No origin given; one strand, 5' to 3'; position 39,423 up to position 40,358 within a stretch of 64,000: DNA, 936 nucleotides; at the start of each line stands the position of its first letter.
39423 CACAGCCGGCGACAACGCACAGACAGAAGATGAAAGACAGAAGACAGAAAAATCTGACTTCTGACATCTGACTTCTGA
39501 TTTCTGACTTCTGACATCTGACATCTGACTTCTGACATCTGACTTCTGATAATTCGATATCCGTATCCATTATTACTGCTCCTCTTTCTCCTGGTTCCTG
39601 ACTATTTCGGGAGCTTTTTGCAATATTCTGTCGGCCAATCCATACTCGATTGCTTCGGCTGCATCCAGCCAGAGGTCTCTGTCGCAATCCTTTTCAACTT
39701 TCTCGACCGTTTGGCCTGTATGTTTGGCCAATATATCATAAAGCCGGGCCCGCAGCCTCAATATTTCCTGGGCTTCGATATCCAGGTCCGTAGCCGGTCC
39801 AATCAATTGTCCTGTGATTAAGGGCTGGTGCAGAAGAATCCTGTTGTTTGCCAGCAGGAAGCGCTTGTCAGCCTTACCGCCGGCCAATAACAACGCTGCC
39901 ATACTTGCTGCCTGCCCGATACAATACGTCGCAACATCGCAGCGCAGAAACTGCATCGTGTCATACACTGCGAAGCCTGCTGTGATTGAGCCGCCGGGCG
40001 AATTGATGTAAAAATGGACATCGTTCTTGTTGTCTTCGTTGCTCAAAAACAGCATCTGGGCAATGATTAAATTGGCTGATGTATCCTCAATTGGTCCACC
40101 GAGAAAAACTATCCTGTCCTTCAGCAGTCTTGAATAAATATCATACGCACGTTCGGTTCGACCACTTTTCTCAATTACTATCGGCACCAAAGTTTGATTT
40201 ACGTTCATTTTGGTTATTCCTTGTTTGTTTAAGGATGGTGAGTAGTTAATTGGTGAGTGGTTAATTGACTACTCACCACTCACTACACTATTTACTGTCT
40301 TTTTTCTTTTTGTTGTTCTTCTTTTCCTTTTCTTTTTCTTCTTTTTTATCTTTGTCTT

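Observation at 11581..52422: Heptanucleotide-periodic tandem tracts (STRR-like) occupy many intergenic spacers and run into start and stop codons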

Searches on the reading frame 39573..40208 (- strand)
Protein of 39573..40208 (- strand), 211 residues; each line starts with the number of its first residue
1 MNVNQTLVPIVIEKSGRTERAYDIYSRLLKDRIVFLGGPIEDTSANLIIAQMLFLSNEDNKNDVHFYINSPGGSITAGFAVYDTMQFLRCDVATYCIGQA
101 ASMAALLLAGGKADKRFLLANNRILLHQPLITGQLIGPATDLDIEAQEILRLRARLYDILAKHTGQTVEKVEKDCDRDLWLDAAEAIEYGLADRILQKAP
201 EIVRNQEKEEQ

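Call 13: search_protein_families(library=pfam, proteins=[window:39573-40208:-])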
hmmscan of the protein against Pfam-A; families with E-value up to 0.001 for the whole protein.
window:39573-40208:- (211 aa): 1 family
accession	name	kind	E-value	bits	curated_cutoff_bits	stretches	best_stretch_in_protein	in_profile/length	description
PF00574.28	CLP_protease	-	1.2e-74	250.5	20.2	1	17-198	2-181/182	Clp protease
